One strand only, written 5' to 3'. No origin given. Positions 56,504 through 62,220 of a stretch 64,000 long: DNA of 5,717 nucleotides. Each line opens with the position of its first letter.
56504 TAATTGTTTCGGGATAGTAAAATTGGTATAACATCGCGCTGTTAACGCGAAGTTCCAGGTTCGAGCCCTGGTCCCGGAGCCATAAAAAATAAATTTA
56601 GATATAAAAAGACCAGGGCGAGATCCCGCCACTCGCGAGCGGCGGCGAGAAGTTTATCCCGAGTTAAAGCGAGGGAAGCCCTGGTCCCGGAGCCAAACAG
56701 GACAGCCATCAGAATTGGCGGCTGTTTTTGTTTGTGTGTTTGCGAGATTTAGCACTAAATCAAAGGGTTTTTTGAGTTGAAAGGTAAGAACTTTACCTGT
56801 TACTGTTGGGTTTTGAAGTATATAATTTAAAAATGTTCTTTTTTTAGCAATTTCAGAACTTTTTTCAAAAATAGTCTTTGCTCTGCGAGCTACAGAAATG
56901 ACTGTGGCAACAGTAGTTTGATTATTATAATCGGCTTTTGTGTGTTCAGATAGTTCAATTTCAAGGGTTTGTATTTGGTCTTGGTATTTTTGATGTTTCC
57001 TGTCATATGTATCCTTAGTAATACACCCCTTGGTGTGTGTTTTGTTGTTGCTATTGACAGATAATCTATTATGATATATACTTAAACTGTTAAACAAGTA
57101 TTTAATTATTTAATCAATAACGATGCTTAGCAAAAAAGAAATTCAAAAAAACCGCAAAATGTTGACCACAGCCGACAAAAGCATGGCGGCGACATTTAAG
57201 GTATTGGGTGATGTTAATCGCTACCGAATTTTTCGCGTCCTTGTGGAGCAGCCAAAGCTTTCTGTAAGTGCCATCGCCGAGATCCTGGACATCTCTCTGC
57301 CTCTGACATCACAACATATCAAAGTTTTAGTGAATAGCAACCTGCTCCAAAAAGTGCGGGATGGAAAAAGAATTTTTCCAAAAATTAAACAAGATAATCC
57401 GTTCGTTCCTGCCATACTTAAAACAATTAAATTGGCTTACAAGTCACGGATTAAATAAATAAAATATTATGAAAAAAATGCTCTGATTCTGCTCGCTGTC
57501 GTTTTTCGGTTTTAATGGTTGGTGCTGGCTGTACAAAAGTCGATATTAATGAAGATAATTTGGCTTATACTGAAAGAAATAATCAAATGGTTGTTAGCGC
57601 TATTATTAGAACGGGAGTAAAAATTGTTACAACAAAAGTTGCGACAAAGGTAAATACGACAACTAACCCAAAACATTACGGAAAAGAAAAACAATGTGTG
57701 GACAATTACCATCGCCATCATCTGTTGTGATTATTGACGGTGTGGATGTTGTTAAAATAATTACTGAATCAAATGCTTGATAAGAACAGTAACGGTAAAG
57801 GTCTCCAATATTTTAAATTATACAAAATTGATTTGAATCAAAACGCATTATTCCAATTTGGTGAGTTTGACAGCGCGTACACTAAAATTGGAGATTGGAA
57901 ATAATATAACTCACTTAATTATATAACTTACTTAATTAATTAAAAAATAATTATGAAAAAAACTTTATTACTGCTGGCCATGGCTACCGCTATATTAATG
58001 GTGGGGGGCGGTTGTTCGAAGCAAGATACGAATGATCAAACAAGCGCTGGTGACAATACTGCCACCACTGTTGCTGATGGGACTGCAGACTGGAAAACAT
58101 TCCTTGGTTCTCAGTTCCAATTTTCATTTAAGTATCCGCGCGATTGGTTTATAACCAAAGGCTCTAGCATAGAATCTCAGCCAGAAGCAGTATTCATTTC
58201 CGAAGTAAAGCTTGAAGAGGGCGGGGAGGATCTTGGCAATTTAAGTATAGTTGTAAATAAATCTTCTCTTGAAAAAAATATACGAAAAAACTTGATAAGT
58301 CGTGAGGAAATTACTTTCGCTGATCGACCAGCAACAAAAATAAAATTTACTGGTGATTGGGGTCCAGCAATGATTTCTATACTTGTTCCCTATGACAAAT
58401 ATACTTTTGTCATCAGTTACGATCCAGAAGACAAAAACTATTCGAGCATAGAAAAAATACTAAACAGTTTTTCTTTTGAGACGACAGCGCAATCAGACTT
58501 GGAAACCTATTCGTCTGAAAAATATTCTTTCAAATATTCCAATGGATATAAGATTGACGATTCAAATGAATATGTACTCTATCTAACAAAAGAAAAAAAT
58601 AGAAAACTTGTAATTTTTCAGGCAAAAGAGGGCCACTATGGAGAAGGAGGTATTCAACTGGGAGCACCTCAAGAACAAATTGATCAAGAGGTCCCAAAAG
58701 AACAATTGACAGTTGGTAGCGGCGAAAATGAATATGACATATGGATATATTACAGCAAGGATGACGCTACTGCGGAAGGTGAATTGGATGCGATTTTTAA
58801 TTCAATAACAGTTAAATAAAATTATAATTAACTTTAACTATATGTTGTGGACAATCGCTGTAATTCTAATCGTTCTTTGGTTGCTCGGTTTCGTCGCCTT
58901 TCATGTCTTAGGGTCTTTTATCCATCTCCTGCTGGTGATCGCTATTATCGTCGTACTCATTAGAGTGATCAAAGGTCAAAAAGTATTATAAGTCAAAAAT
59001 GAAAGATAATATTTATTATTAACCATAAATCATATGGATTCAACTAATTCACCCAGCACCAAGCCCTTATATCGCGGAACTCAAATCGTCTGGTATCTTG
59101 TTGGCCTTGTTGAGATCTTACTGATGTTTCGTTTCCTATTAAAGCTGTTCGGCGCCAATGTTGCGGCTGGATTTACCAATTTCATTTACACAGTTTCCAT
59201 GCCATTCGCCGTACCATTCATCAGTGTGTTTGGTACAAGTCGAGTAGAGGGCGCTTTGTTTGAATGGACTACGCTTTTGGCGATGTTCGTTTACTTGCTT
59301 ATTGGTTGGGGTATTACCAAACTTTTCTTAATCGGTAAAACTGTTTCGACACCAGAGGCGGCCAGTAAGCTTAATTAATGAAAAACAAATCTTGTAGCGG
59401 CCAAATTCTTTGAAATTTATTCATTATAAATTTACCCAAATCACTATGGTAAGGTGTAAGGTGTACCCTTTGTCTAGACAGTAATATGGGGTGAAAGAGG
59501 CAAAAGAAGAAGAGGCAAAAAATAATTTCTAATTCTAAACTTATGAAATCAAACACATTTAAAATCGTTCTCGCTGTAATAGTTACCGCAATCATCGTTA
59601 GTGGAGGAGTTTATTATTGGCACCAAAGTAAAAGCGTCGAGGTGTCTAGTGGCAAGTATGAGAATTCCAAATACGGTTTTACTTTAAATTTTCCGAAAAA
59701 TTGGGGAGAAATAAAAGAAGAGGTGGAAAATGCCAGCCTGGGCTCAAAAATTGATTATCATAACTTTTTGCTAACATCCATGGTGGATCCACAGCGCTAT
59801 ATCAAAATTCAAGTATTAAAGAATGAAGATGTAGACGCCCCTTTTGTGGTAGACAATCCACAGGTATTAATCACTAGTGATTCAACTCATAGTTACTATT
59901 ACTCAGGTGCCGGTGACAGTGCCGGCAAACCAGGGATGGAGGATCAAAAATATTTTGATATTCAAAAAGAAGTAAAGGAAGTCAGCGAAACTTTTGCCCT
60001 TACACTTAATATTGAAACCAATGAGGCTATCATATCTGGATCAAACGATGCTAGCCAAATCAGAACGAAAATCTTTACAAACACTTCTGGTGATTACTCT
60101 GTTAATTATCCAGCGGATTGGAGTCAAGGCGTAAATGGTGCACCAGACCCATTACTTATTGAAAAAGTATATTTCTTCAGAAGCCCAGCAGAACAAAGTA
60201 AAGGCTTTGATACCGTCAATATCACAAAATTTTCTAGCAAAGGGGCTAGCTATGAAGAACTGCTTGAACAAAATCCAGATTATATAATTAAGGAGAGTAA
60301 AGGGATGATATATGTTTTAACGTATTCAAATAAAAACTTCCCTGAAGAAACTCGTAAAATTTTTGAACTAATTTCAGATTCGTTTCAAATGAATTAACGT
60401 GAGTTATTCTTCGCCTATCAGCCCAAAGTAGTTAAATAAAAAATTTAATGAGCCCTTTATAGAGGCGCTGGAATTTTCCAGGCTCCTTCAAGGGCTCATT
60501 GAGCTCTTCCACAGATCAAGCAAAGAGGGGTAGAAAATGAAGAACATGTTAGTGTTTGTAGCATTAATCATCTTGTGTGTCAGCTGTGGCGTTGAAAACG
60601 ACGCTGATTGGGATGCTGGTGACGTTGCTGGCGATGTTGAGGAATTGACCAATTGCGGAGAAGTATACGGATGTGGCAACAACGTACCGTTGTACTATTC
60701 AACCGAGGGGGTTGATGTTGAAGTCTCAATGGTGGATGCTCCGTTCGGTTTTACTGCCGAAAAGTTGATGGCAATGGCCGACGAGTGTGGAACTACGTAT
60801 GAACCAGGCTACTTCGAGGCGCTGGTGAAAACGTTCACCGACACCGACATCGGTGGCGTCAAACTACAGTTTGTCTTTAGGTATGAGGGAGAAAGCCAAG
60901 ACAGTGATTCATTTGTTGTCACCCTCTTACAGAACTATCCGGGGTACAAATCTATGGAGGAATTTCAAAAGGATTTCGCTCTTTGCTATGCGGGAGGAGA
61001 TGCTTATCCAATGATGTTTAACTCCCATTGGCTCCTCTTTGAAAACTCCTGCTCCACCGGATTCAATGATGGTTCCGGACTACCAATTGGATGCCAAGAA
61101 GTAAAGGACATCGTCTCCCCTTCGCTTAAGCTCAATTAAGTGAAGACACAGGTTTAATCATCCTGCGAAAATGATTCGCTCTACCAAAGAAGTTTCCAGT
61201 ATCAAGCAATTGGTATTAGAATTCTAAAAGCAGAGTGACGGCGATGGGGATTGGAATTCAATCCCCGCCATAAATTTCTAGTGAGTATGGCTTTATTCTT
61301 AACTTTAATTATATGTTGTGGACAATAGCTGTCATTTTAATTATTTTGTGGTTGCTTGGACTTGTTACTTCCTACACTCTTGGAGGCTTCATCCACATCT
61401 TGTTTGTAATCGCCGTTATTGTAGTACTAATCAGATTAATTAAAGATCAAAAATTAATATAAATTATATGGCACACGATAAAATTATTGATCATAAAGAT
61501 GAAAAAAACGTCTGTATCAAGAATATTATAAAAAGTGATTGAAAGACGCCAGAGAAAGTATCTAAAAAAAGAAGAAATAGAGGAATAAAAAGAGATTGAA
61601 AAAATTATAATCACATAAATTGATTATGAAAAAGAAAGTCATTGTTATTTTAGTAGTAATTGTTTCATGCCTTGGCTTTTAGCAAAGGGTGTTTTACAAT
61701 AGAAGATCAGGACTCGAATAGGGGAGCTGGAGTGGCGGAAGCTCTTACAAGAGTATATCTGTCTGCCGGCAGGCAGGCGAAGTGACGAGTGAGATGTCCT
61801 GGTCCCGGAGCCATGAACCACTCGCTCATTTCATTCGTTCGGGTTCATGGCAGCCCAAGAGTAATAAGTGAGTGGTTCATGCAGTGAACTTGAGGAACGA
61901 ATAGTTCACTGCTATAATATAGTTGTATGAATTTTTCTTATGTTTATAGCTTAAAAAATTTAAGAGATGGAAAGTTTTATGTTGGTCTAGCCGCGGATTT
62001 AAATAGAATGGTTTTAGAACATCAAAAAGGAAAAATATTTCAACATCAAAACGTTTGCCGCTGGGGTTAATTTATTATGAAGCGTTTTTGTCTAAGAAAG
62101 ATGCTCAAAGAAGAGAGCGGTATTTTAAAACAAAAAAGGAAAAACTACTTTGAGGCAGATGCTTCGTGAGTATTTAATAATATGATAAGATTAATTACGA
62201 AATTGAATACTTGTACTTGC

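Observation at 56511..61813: tRNA-Asn 3' end present three times: intact tRNA plus copies 110 bp and 5.2 kb downstream. Nested or degenerate integrative element lacking an integrase.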

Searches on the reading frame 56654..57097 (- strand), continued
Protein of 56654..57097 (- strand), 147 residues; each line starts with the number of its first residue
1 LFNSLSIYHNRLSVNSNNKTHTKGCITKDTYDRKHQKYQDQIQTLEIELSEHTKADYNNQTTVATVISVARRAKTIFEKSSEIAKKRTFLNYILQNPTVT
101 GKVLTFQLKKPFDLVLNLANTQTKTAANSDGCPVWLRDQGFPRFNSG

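Call 87: search_protein_families(library=pfam, max_evalue=0.001, proteins=[L009:4335-5846:+, L003:4806-6380:+])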
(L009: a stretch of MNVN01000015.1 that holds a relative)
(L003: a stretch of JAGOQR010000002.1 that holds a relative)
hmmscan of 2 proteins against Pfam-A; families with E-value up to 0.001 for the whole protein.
L009:4335-5846:+ (504 aa): 3 families
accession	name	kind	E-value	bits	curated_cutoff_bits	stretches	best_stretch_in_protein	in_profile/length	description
PF00239.26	Resolvase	-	1.8e-21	77.2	23.3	1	7-158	5-145/145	Resolvase, N terminal domain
PF07508.19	Recombinase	-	2.4e-13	50.6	21.1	1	185-274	1-102/102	Recombinase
PF13408.12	Zn_ribbon_recom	-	0.00014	22.6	25.3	1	287-344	1-57/58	Recombinase zinc beta ribbon domain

L003:4806-6380:+ (524 aa): 3 families
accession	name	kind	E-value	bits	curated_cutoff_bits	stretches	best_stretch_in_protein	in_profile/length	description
PF00239.26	Resolvase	-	4.1e-19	69.6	23.3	1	7-158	5-145/145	Resolvase, N terminal domain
PF07508.19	Recombinase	-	6.8e-16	58.8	21.1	1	186-274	2-102/102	Recombinase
PF13408.12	Zn_ribbon_recom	-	1.1e-08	35.8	25.3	1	287-344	1-57/58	Recombinase zinc beta ribbon domain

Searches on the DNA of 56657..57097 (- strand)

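Call 47: search_rna_families(source=L037, start=6000, end=7400, threshold=evalue, max_evalue=0.1)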
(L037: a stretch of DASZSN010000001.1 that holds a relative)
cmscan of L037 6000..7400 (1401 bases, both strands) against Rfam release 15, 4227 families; matches with E-value up to 0.1: 1.
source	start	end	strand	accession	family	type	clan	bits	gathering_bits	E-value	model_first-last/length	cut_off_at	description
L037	6464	6734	-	RF00028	Intron_gpI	Intron;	-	55.4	50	5.2e-13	1-253/253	no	Group I catalytic intron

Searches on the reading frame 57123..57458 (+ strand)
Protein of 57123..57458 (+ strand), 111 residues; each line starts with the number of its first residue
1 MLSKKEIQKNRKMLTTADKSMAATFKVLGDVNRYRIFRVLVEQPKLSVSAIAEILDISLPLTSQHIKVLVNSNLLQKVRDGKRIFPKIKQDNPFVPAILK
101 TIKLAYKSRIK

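Call 9: search_protein_families(library=pfam, max_evalue=0.1, proteins=[window:57123-57458:+])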
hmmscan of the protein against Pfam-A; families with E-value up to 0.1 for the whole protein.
window:57123-57458:+ (111 aa): 11 families
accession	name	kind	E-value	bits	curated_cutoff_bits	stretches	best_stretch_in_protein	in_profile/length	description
PF12840.13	HTH_20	-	5e-08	33.2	27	1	29-75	2-48/51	Helix-turn-helix domain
PF13412.12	HTH_24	-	2e-07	30.9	21.9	1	32-75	4-47/48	Winged helix-turn-helix DNA-binding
PF12802.13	MarR_2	-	3e-07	30.9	27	1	32-81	6-56/61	MarR family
PF01022.26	HTH_5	-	5.4e-07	29.8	22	1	30-77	1-47/47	Bacterial regulatory protein, arsR family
PF25212.1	HVO_A0114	-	4.3e-05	23.7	27.6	1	20-91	12-82/84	HVO_A0114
PF01047.28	MarR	-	0.00013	22.2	24.6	1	32-80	4-52/59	MarR family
PF09339.16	HTH_IclR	-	0.013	15.7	22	1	35-77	7-50/52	IclR helix-turn-helix domain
PF08100.18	Dimerisation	-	0.017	15.4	25.6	1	30-82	24-78/93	O-methyltransferase dimerisation domain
PF21476.4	PF0610-like_N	-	0.025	15.2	33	1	33-59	3-28/50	PF0610-like, N-terminal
PF01978.25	TrmB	-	0.028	14.7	25.6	1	35-85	12-62/68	Sugar-specific transcriptional regulator TrmB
PF24034.1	DUF7343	-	0.083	13.2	27.6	0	49-82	22-55/62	Domain of unknown function (DUF7343)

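Call 10: search_protein_families(library=ncbifam, max_evalue=0.1, proteins=[window:57123-57458:+])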
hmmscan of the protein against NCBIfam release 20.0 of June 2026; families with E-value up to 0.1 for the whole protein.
window:57123-57458:+ (111 aa): 16 families
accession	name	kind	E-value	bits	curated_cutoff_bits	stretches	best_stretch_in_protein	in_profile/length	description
NF033788.1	HTH_metalloreg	subfamily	1.6e-17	63.1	55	1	22-91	2-71/77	metalloregulator ArsR/SmtB family transcription factor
NF045707.1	Dbac_1936_reg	equivalog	9.2e-12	44.9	115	1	19-91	5-76/99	ArsR/SmtB-type metalloregulator TsoR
NF033789.1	repress_SdpR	subfamily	2.5e-09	36.9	100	1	24-87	1-63/79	autorepressor SdpR family transcription factor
NF040642.1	sulf_sens_BigR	equivalog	1.1e-08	35.1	155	1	19-91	8-79/95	sulfite-sensing transcriptional repressor BigR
NF007528.0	PRK10141.1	subfamily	4.2e-08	33.1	97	1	24-108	9-91/117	metalloregulator ArsR/SmtB family transcription factor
TIGR01884.1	cas_HTH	subfamily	9.6e-05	21.9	60.2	1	30-82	141-194/202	CRISPR-associated CARF protein Csa3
NF052532.1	TransRegPagRBaca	equivalog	0.00014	21.9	170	1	22-101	18-94/99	transcriptional repressor PagR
TIGR04176.1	MarR_EPS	equivalog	0.00054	20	88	1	30-75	3-48/105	MarR family EPS-associated transcriptional regulator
NF010034.0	PRK13509.1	equivalog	0.0019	17.6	244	1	35-88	9-62/251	HTH-type transcriptional regulator UlaR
NF041413.1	ArsR_Rv2640c_fam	equivalog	0.0025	18.2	155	1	20-92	31-105/118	Rv2640c family ArsR-like transcriptional regulator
NF047906.1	CdPbTransRegCmtR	equivalog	0.012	15.6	150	1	18-89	8-78/104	Cd(II)/Pb(II)-sensing metalloregulatory transcriptional regulator CmtR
TIGR02702.1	SufR_cyano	equivalog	0.017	14.8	178.8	1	35-77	5-47/208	iron-sulfur cluster biosynthesis transcriptional regulator SufR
TIGR01889.1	Staph_reg_Sar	paralog_domain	0.019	15.3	62.6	1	41-80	39-78/109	staphylococcal accessory regulator family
NF038251.1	AdcR_fam_Zn_TF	equivalog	0.021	15.1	175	1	39-82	43-86/143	zinc-dependent MarR family transcriptional regulator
NF004060.0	PRK05576.1-3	equivalog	0.026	14.3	189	1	5-88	62-146/202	cobalt-factor II C(20)-methyltransferase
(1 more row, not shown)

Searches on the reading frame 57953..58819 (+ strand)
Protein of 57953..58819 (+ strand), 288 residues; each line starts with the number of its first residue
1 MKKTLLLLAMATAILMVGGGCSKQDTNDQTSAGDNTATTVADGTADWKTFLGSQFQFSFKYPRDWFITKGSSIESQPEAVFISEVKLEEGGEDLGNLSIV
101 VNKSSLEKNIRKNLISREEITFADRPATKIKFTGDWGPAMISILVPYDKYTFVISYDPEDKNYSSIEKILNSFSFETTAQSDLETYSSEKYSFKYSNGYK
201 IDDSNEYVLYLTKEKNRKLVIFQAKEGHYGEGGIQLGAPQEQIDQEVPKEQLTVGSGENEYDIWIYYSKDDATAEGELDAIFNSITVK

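Call 9: search_protein_families(library=pfam, max_evalue=0.1, proteins=[window:57953-58819:+])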
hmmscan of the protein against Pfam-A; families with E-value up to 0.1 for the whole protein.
window:57953-58819:+ (288 aa): 2 families
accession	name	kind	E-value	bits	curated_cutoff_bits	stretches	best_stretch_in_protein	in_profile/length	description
PF18933.6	PsbP_2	-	1.8e-08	35.1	27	1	8-175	4-184/184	PsbP-like protein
PF01789.22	PsbP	-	0.04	14.4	23.5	0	49-111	5-58/155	PsbP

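Call 10: search_protein_families(library=ncbifam, max_evalue=0.1, proteins=[window:57953-58819:+])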
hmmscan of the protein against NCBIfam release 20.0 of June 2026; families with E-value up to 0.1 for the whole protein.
window:57953-58819:+ (288 aa): 1 family
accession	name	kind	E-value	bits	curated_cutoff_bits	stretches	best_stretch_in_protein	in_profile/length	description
NF040946.1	PSII_PsbP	equivalog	0.0014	18.3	60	1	39-110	19-81/180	photosystem II reaction center PsbP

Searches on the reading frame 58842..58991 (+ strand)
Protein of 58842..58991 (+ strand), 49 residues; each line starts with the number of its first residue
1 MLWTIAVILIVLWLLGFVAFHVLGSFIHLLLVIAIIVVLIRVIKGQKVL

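Call 9: search_protein_families(library=pfam, max_evalue=0.1, proteins=[window:58842-58991:+])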
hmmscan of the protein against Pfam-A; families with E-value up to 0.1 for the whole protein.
window:58842-58991:+ (49 aa): 1 family
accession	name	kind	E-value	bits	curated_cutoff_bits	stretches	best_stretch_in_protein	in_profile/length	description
PF18919.5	DUF5670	-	5.5e-16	58.8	23.5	1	1-44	1-43/43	Family of unknown function (DUF5670)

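Call 10: search_protein_families(library=ncbifam, max_evalue=0.1, proteins=[window:58842-58991:+])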
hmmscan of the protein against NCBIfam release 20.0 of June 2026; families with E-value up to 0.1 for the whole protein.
window:58842-58991:+ (49 aa): 1 family
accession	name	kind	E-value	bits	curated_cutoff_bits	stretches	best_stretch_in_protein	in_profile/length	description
NF033488.1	lmo0937_fam_TM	equivalog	1.4e-17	63.4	30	1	2-45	1-43/43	lmo0937 family membrane protein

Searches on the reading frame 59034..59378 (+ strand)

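Call 9: search_protein_families(library=pfam, max_evalue=0.1, proteins=[window:59034-59378:+])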
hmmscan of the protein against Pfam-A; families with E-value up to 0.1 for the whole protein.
window:59034-59378:+ (114 aa): 1 family
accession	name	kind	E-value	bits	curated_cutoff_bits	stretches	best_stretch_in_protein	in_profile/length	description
PF02325.22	YGGT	-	0.00024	21.9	27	1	22-90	3-66/70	YGGT family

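Call 10: search_protein_families(library=ncbifam, max_evalue=0.1, proteins=[window:59034-59378:+])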
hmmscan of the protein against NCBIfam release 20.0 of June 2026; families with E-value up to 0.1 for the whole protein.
window:59034-59378:+ (114 aa): 0 families

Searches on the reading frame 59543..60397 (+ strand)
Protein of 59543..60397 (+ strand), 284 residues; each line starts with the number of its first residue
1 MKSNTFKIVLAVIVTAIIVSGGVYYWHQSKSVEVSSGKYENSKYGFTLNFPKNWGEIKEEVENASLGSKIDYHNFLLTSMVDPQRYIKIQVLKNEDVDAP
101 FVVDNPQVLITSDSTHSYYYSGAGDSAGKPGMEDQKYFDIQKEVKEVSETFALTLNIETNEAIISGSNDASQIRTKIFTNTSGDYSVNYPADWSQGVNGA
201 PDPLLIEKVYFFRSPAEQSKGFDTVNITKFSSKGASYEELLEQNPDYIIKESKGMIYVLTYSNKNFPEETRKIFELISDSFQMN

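Call 9: search_protein_families(library=pfam, max_evalue=0.1, proteins=[window:59543-60397:+])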
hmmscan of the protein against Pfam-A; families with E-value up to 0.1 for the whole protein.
window:59543-60397:+ (284 aa): 3 families
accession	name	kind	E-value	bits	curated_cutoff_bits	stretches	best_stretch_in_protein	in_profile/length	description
PF18933.6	PsbP_2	-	1.9e-07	31.7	27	1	159-195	28-64/184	PsbP-like protein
PF22852.1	SoxE_N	-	0.002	18.3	27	1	3-28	5-30/48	Sulfocyanin, N-terminal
PF01789.22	PsbP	-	0.0022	18.5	23.5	0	38-66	5-28/155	PsbP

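Call 10: search_protein_families(library=ncbifam, max_evalue=0.1, proteins=[window:59543-60397:+])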
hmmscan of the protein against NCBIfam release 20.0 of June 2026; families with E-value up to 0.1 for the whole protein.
window:59543-60397:+ (284 aa): 0 families

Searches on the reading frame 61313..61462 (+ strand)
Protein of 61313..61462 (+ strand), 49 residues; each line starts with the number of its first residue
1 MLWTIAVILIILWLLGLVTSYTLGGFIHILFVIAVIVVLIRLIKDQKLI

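Call 9: search_protein_families(library=pfam, max_evalue=0.1, proteins=[window:61313-61462:+])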
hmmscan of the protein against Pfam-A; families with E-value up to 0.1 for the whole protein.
window:61313-61462:+ (49 aa): 1 family
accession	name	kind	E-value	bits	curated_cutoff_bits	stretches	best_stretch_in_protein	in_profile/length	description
PF18919.5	DUF5670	-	5.8e-16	58.7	23.5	1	1-44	1-43/43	Family of unknown function (DUF5670)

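Call 10: search_protein_families(library=ncbifam, max_evalue=0.1, proteins=[window:61313-61462:+])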
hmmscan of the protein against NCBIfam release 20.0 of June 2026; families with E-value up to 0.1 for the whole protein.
window:61313-61462:+ (49 aa): 1 family
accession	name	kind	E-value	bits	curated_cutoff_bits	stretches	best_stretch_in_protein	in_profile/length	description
NF033488.1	lmo0937_fam_TM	equivalog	8.9e-18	64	30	1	2-44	1-42/43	lmo0937 family membrane protein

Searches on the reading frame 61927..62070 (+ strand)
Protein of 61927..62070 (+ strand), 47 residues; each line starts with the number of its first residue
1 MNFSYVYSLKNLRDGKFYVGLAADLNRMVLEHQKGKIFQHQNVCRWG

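Call 10: search_protein_families(library=ncbifam, max_evalue=0.1, proteins=[window:61927-62070:+])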
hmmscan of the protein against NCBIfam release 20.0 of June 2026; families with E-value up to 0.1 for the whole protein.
window:61927-62070:+ (47 aa): 1 family
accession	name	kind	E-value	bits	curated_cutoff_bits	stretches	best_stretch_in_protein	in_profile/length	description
TIGR01453.1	grpIintron_endo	subfamily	0.0033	17.5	56.05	1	4-34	2-32/215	group I intron endonuclease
